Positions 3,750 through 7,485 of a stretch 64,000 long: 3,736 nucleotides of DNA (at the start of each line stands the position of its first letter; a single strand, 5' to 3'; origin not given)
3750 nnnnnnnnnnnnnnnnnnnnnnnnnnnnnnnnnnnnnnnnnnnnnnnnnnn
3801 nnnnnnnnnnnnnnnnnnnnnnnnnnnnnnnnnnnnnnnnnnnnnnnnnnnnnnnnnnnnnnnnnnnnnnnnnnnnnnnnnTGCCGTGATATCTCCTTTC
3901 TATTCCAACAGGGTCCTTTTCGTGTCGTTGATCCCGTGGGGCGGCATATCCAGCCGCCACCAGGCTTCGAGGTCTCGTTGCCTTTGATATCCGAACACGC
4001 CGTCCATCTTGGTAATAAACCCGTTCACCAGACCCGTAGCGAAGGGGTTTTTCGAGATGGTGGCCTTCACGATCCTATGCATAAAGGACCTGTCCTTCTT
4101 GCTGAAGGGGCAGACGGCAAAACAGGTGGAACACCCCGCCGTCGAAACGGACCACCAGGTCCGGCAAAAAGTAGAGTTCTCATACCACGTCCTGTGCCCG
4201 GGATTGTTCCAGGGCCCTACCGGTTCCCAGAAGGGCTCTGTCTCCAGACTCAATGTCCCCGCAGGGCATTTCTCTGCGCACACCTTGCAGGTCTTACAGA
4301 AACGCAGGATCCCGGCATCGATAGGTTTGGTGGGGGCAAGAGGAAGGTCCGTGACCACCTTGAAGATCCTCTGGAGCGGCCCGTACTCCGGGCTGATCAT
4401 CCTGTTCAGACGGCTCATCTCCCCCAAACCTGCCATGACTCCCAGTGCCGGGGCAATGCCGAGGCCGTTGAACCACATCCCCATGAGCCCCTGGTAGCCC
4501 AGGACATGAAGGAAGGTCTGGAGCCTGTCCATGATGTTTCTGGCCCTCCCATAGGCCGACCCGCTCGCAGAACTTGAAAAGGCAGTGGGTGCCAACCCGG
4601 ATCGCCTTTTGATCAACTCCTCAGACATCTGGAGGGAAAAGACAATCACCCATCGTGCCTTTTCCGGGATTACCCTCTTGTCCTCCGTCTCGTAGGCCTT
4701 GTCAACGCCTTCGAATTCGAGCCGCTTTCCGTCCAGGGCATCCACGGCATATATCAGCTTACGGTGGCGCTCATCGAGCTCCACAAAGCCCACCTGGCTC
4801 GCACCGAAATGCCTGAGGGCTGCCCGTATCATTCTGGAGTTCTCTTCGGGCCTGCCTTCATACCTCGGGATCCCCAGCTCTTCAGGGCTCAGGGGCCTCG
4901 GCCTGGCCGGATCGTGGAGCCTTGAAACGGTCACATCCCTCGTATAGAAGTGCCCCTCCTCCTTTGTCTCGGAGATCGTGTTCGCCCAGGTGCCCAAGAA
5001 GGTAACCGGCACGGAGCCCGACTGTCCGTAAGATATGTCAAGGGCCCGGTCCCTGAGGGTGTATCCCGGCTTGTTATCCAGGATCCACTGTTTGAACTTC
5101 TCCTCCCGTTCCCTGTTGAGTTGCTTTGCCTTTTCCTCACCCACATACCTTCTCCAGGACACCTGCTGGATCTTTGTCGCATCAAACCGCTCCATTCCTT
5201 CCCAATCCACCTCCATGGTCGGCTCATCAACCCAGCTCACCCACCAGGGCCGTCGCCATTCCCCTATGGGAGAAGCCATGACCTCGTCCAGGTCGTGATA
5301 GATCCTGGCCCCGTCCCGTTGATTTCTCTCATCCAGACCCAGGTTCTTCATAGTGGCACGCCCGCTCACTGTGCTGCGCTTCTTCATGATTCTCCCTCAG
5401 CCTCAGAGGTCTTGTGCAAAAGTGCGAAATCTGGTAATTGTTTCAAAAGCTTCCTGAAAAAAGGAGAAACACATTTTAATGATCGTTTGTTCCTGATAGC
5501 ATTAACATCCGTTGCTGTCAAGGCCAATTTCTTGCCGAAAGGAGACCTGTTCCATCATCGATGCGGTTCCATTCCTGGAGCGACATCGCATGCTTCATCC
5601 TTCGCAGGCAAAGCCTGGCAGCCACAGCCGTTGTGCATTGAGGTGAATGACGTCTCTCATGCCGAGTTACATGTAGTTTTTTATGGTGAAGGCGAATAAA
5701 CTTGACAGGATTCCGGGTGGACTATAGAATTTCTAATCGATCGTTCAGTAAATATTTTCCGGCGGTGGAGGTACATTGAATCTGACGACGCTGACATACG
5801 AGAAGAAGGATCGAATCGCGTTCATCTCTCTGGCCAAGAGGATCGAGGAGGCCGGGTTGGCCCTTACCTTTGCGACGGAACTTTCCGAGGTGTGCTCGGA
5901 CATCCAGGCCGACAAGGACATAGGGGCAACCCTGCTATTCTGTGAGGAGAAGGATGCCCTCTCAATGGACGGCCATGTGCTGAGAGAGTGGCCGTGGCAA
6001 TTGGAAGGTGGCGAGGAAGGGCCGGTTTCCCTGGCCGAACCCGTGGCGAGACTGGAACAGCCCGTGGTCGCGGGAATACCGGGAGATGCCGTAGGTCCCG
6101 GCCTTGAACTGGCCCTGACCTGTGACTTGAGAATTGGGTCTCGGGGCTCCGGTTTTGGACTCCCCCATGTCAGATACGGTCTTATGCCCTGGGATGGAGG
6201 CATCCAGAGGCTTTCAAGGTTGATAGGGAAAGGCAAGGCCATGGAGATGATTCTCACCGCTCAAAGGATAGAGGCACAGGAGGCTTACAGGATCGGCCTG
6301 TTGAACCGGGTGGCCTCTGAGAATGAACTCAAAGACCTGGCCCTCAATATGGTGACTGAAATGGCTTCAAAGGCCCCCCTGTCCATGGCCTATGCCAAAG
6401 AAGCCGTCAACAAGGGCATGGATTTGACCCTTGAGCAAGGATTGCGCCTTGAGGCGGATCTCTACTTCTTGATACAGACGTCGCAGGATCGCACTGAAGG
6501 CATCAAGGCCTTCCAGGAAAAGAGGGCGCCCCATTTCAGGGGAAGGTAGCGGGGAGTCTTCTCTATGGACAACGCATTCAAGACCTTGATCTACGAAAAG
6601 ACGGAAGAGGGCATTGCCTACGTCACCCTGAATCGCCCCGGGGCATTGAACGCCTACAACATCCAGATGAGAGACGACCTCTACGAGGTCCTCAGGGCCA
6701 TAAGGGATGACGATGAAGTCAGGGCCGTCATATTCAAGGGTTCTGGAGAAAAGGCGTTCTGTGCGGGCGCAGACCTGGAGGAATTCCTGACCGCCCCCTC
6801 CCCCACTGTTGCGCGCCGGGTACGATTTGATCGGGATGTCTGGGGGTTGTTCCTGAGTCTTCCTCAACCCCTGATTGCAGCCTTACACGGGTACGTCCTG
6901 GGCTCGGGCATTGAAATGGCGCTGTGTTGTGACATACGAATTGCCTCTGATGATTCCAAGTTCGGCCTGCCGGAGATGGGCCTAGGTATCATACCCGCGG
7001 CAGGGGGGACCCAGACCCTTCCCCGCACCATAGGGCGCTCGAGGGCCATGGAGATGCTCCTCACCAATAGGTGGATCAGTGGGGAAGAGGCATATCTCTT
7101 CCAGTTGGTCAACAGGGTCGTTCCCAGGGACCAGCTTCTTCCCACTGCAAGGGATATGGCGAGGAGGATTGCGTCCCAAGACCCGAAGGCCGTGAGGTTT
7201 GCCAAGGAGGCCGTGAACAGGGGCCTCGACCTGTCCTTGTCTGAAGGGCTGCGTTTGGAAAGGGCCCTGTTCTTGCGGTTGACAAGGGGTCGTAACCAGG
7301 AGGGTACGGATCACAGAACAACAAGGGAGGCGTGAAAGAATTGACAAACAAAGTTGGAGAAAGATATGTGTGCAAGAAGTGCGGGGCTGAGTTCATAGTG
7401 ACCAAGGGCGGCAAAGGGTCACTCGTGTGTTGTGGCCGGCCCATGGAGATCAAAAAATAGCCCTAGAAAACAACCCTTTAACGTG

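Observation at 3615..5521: rdhA/rdhB pair in which RdhA has a decayed Tat signal, next to a TRAP transporter and under the shared operator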

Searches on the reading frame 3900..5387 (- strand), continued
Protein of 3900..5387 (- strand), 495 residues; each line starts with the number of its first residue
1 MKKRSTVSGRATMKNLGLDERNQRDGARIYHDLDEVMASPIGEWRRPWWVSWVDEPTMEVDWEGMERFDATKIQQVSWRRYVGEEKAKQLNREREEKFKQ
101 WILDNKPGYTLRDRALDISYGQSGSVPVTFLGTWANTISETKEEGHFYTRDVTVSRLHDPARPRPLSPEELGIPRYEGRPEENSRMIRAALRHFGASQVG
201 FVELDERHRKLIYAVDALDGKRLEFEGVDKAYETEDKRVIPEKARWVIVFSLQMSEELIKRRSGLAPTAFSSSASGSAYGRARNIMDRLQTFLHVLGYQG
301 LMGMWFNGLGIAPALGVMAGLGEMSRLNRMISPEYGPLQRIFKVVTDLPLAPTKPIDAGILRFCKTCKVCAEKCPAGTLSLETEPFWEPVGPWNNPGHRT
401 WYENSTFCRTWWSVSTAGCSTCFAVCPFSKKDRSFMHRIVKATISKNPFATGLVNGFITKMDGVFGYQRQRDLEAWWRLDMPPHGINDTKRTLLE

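Call 70: fold_search(model_id=the predicted structure, library=pdb)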
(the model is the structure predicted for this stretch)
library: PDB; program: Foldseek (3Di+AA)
matches with E <= 10: 52; with E <= 0.001: 46
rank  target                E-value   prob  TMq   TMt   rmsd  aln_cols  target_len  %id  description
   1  4ur3_A                7.2e-26  1.00  0.68  0.73   4.4       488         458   22  Crystal structure of the PCE reductive dehalogenase from S. multivorans P2(1) crystal form (released 2014-10-15)
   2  5m8w_A                4.2e-25  1.00  0.65  0.73   3.7       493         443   21  PCE reductive dehalogenase from S. multivorans in complex with 4-chlorophenol (released 2017-07-12)
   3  5m90_A                6.2e-25  1.00  0.66  0.73   3.7       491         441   21  PCE reductive dehalogenase from S. multivorans in complex with 3,4,5-trifluorophenol (released 2017-07-12)
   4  4ur2_A                6.2e-25  1.00  0.65  0.72   4.1       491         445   22  Crystal structure of the PCE reductive dehalogenase from S. multivorans in complex with iodide (released 2014-10-15)
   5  4ur0_A                6.6e-25  1.00  0.65  0.71   4.3       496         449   21  Crystal structure of the PCE reductive dehalogenase from S. multivorans in complex with trichloroethene (released 2014-10-15)
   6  5maa_A                7.4e-25  1.00  0.65  0.72   4.5       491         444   22  PCE reductive dehalogenase from S. multivorans in complex with 3-bromophenol (released 2017-07-12)
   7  4ur3_F                8.7e-25  1.00  0.65  0.75   4.3       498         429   21  Crystal structure of the PCE reductive dehalogenase from S. multivorans P2(1) crystal form (released 2014-10-15)
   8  4ur3_C                1.5e-24  1.00  0.65  0.72   4.7       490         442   22  Crystal structure of the PCE reductive dehalogenase from S. multivorans P2(1) crystal form (released 2014-10-15)
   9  4ur3_D                1.9e-24  1.00  0.65  0.73   5.1       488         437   22  Crystal structure of the PCE reductive dehalogenase from S. multivorans P2(1) crystal form (released 2014-10-15)
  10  5m8u_A                2.0e-24  1.00  0.65  0.73   3.7       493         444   21  PCE reductive dehalogenase from S. multivorans in complex with 4-bromophenol (released 2017-07-12)
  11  4uqu_A                2.1e-24  1.00  0.65  0.72   4.3       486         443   22  Crystal structure of the tetrachloroethene reductive dehalogenase from Sulfurospirillum multivorans (released 2014-10-15)
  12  4ur2_B                3.1e-24  1.00  0.64  0.75   3.9       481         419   22  Crystal structure of the PCE reductive dehalogenase from S. multivorans in complex with iodide (released 2014-10-15)
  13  5m8x_B                3.5e-24  1.00  0.64  0.75   3.9       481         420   22  PCE reductive dehalogenase from S. multivorans in complex with 2,4,5-trichlorophenol (released 2017-07-12)
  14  5m90_B                4.1e-24  1.00  0.64  0.76   3.8       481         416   22  PCE reductive dehalogenase from S. multivorans in complex with 3,4,5-trifluorophenol (released 2017-07-12)
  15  5m8u_B                4.3e-24  1.00  0.64  0.75   3.7       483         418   21  PCE reductive dehalogenase from S. multivorans in complex with 4-bromophenol (released 2017-07-12)
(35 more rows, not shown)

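Call 77: search_dna_similar(query=window:3900-5387:-, collection=plasmids, mode=protein, max_rows=40, max_evalue=0.001)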
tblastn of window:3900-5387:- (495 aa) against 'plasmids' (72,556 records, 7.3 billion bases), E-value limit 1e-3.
Records with a match: 11; places in all: 15; records where one place covers at least 80% of the query: 1.
Best place of each record, by identity: <60% 11.
By first word of the organism name: Tritonibacter 2; Dehalococcoides 1; Sulfurospirillum 1; Trichlorobacter 1; Nitratireductor 1; Comamonas 1; Jannaschia 1; Ruegeria 1; Aminobacter 1; Yoonia 1.
By predicted mobility (MOB-suite, as given by PLSDB): non-mobilizable 10; conjugative 1.
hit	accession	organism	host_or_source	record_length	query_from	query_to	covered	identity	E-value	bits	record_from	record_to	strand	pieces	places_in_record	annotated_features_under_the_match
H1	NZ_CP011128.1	Dehalococcoides mccartyi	microcosm,E-waste recycling site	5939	4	487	98%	35.3%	4e-72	256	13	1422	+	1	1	reductive dehalogenase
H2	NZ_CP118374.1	Sulfurospirillum sp. 'SP'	bacterial isolate,Wastewater treatment ...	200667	180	487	62%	31.0%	1e-30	134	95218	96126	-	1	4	reductive dehalogenase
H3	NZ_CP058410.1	Trichlorobacter lovleyi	whole genome,river sediment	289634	181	467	58%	30.5%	8e-24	113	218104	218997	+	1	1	reductive dehalogenase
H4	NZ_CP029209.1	Nitratireductor sp. OM-1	-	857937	293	477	37%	24.9%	1e-11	75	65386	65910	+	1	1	reductive dehalogenase domain-containing protein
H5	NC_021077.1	Comamonas sp. 7D-2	contaminated soil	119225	289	429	28%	30.6%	6e-12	76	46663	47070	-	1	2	reductive dehalogenase domain-containing protein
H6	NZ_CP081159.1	Jannaschia sp. M317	-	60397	323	477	31%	27.0%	2e-11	74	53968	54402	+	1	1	reductive dehalogenase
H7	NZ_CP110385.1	Tritonibacter mobilis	-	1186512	323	477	31%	25.8%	6e-11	73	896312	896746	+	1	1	record has no annotation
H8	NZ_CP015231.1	Tritonibacter mobilis F1926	cell culture,seawater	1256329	323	477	31%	25.8%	6e-11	73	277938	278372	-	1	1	record has no annotation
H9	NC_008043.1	Ruegeria sp. TM1040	-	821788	323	477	31%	25.8%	2e-10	71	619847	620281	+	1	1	reductive dehalogenase domain-containing protein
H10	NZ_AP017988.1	Aminobacter sp. SS-2016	Lotus japoicus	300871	323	427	21%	35.7%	8e-9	66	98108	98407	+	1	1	2Fe-2S iron-sulfur cluster-binding protein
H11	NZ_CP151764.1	Yoonia sp. SS1-5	cell culture,Marine algae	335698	323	429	22%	32.7%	4e-10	70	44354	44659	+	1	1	none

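Call 78: get_annotated_region(hit=H5, flank=7000)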
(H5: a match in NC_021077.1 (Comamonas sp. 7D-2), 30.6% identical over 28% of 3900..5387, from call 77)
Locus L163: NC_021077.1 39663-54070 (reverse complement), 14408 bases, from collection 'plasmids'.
description: Comamonas sp. 7D-2 plasmid pBHB, complete sequence
organism: Comamonas sp. 7D-2 (NCBI taxid 1232667)
taxonomy: Bacteria; Pseudomonadota; Betaproteobacteria; Burkholderiales; Comamonadaceae; Comamonas; Comamonas sp. 7D-2
host: -; source: contaminated soil; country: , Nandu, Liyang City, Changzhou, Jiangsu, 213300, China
typing (MOB-suite, as given by PLSDB): conjugative; replicon IncP; relaxase MOBP; mating-pair formation MPF_T
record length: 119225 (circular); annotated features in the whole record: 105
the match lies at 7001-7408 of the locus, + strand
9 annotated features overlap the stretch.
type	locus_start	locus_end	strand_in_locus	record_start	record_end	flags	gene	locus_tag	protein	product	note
CDS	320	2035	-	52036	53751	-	-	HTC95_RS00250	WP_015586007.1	IS66 family transposase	-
CDS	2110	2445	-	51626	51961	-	tnpB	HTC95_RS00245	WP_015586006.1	IS66 family insertion sequence element accessory protein TnpB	-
CDS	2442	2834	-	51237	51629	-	-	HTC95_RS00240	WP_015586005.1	transposase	GO:0006313 - DNA transposition [Evidence IEA]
CDS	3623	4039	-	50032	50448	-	-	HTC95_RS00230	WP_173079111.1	hypothetical protein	-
CDS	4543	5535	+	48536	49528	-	-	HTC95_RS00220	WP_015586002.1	tripartite tricarboxylate transporter substrate binding protein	-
CDS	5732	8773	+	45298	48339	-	-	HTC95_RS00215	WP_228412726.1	reductive dehalogenase domain-containing protein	-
CDS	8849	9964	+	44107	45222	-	-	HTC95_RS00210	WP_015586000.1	Re/Si-specific NAD(P)(+) transhydrogenase subunit alpha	GO:1902600 - proton transmembrane transport [Evidence IEA]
CDS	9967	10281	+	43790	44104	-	-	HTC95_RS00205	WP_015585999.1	NAD(P) transhydrogenase subunit alpha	-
CDS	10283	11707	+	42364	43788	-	-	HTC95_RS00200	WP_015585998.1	NAD(P)(+) transhydrogenase (Re/Si-specific) subunit beta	-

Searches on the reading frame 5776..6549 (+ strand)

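Call 3: search_protein_families(library=pfam, proteins=[window:5776-6549:+], max_evalue=0.01)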
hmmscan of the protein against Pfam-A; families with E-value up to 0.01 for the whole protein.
window:5776-6549:+ (257 aa): 2 families
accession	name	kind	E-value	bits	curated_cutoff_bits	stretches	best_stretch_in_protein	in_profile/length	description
PF00378.25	ECH_1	-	8e-45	153.6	27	1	10-256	2-250/251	Enoyl-CoA hydratase/isomerase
PF16113.10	ECH_2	-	5.7e-16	59.4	27.2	2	85-191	78-183/335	Enoyl-CoA hydratase/isomerase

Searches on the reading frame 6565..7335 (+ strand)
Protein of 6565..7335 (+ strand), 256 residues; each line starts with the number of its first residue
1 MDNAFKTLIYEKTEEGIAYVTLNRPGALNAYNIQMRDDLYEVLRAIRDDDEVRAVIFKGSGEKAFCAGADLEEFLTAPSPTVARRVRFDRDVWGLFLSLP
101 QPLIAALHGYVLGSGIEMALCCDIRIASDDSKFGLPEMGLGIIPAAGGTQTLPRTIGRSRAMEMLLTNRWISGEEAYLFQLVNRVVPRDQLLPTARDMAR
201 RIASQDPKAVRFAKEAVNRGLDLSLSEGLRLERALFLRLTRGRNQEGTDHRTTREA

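Call 3: search_protein_families(library=pfam, proteins=[window:6565-7335:+], max_evalue=0.01)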
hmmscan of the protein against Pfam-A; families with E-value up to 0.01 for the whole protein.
window:6565-7335:+ (256 aa): 2 families
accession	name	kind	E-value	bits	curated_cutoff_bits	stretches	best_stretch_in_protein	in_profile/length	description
PF00378.25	ECH_1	-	2.5e-65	220.7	27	1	13-247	2-236/251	Enoyl-CoA hydratase/isomerase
PF16113.10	ECH_2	-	3.6e-37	129.1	27.2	1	18-203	2-189/335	Enoyl-CoA hydratase/isomerase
